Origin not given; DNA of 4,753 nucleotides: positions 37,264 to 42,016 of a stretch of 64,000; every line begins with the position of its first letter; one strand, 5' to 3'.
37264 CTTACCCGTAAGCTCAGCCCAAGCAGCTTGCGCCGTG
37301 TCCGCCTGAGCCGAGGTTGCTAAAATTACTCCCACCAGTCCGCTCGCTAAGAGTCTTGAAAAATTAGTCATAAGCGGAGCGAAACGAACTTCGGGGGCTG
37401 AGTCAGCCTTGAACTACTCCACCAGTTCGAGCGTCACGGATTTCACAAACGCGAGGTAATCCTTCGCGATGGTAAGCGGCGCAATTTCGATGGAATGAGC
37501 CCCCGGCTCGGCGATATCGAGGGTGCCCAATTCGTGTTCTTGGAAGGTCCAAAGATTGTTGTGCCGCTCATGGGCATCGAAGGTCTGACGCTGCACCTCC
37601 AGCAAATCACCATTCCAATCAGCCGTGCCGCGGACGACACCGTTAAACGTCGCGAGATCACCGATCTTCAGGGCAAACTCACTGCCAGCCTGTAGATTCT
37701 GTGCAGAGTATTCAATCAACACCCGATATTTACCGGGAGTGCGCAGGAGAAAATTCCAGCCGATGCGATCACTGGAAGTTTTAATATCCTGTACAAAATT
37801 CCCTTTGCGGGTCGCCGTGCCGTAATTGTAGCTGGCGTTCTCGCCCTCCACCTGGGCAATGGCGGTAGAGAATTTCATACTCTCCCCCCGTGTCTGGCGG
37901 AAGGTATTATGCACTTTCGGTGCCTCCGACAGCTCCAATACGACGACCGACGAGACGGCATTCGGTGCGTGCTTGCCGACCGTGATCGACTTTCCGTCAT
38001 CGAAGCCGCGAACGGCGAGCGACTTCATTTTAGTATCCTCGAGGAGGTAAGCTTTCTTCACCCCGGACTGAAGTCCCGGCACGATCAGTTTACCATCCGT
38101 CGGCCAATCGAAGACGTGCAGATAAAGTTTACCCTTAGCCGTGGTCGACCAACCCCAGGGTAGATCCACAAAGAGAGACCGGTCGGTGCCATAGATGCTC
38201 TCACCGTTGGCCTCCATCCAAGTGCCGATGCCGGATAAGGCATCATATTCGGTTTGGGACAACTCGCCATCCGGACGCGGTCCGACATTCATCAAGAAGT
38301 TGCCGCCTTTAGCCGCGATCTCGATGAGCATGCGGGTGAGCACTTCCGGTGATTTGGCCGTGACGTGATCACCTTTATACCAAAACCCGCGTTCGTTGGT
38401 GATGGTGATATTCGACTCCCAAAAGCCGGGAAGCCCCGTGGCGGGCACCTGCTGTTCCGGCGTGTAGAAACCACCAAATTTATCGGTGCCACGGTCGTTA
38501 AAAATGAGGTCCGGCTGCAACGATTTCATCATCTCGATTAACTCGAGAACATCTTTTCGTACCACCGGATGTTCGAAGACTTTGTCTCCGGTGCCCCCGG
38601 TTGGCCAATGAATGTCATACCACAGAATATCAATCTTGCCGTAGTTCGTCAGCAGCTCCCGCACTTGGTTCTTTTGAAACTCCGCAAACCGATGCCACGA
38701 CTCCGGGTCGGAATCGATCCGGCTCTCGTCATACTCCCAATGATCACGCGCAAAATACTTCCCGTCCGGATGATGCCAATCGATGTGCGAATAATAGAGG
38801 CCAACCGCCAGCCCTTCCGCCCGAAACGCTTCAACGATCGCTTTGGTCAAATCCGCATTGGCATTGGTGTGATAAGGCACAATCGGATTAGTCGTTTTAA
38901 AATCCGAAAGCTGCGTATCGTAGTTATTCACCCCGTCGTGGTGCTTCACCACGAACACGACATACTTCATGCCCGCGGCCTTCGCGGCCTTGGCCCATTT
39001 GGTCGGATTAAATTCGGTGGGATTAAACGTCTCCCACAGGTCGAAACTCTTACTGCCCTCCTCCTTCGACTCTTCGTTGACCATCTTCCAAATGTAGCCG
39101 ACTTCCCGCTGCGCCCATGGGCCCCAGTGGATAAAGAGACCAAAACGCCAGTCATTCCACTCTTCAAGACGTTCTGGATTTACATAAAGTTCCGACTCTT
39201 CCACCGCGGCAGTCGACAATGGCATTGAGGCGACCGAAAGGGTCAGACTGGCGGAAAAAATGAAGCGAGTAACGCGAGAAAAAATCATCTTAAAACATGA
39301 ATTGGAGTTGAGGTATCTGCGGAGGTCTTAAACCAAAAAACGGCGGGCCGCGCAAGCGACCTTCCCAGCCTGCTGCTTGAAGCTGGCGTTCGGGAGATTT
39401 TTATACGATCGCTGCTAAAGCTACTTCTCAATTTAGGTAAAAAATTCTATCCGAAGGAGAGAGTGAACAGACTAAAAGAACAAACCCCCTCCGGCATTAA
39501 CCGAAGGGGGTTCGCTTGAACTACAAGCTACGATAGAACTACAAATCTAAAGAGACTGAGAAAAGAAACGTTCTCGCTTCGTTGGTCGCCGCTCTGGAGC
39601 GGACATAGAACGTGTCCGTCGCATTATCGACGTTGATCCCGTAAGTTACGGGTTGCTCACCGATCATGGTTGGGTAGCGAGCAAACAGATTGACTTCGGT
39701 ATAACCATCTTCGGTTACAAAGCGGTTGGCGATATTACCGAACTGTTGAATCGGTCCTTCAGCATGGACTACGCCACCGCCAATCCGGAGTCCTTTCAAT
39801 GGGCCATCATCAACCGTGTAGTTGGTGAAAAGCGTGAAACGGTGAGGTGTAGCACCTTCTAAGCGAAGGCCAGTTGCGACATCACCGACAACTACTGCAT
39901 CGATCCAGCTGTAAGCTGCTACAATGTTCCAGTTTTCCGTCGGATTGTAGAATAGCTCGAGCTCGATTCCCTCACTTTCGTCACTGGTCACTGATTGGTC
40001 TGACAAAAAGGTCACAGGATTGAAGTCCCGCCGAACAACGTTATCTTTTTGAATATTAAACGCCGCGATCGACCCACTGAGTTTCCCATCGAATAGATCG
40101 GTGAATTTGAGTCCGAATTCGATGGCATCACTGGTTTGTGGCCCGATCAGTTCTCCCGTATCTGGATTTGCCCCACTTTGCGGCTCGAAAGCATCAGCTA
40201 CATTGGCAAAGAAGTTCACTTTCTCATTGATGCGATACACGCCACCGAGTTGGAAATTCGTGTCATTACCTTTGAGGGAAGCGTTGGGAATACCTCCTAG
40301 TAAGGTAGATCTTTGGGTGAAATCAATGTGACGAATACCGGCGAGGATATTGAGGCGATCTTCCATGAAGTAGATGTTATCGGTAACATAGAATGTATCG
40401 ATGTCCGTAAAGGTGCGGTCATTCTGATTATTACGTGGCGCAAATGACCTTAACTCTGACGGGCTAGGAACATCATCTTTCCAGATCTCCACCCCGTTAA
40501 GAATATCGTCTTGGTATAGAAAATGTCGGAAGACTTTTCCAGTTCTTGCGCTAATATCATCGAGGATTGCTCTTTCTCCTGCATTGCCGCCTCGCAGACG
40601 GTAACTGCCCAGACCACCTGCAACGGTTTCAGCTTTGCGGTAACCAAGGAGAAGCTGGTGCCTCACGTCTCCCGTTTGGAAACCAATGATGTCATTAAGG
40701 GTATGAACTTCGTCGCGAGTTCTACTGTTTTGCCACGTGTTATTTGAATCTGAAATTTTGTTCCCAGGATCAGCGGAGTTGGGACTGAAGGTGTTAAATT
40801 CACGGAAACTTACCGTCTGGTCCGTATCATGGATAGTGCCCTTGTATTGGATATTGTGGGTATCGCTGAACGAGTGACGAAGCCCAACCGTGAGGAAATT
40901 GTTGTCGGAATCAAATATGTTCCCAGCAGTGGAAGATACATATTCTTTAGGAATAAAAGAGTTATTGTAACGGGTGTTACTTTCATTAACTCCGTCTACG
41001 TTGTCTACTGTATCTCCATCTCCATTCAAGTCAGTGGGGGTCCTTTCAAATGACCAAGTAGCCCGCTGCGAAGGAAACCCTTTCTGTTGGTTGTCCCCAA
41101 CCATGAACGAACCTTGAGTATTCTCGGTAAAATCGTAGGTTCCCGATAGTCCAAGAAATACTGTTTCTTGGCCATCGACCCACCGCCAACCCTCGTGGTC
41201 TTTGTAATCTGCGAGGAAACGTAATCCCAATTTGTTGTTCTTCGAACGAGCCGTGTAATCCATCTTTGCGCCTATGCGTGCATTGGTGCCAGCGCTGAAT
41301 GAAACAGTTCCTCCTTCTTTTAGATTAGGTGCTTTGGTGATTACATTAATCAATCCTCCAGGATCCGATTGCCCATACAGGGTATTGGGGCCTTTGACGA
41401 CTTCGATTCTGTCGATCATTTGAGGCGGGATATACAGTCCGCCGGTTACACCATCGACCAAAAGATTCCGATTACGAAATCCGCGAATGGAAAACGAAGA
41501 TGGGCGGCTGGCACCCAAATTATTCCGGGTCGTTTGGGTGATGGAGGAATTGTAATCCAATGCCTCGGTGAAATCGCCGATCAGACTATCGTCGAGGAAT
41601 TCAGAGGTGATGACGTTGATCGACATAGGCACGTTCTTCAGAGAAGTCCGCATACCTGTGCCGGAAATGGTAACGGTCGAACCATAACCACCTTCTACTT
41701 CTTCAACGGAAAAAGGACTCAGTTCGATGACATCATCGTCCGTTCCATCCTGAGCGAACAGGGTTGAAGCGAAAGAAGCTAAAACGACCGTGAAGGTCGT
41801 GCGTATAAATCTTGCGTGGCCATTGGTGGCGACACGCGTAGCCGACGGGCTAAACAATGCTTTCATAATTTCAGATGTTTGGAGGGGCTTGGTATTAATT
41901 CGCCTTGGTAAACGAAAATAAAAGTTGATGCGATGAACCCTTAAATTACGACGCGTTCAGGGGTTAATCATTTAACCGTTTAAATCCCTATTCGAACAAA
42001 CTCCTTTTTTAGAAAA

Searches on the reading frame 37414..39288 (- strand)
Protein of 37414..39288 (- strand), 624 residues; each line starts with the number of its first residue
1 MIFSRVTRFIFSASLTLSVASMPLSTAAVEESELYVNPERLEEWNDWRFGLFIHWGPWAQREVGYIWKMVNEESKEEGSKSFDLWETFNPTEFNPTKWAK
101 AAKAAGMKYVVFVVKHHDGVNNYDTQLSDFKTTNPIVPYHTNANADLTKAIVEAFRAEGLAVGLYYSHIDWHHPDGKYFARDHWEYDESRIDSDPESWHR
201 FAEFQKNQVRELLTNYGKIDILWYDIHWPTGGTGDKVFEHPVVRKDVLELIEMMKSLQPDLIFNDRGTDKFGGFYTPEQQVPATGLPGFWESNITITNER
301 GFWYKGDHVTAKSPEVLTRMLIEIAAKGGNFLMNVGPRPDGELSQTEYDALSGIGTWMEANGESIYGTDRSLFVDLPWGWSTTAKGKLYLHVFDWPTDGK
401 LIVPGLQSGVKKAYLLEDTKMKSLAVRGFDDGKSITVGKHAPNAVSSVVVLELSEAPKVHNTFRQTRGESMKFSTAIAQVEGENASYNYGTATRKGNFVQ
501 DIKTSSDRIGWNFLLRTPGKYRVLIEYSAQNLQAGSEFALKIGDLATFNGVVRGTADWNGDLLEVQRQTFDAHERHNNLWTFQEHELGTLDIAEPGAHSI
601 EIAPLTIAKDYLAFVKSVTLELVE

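Call 61: search_protein_families(library=pfam, proteins=[window:37414-39288:-], max_evalue=0.000001)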
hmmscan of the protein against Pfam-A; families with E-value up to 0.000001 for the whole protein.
window:37414-39288:- (624 aa): 1 family
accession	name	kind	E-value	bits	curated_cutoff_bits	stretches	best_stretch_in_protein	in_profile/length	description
PF01120.23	Alpha_L_fucos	-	2.9e-70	237.8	25.2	1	36-363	21-345/345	Alpha-L-fucosidase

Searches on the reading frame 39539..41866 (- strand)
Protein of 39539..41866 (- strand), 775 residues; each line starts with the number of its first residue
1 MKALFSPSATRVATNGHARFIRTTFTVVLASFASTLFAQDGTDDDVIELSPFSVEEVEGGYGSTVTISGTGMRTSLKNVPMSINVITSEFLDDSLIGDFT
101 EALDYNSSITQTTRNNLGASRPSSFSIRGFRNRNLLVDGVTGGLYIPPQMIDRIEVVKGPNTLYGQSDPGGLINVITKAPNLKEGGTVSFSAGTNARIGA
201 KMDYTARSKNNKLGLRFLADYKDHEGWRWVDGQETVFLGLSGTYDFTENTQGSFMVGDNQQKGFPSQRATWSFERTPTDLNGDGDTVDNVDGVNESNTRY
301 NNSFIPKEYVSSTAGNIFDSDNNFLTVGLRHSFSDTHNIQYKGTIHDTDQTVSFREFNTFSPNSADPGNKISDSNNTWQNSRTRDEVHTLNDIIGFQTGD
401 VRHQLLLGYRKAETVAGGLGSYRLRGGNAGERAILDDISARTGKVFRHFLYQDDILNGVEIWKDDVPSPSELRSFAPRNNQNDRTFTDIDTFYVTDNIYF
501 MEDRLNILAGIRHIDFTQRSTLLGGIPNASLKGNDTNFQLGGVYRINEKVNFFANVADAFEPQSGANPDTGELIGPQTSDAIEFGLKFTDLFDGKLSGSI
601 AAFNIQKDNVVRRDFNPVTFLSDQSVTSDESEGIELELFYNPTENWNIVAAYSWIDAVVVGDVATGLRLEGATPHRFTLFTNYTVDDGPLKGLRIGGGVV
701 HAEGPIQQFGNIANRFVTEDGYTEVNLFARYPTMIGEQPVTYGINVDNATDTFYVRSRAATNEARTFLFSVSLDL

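Call 61: search_protein_families(library=pfam, proteins=[window:39539-41866:-], max_evalue=0.000001)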
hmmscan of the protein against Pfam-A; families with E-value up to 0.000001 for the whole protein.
window:39539-41866:- (775 aa): 2 families
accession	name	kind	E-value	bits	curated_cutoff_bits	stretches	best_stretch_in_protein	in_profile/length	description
PF00593.30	TonB_dep_Rec_b-barrel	-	1.1e-35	124.8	27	1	271-748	8-435/436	TonB dependent receptor-like, beta-barrel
PF07715.20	Plug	-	3.6e-17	63.3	23.9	1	76-171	2-106/107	TonB-dependent Receptor Plug Domain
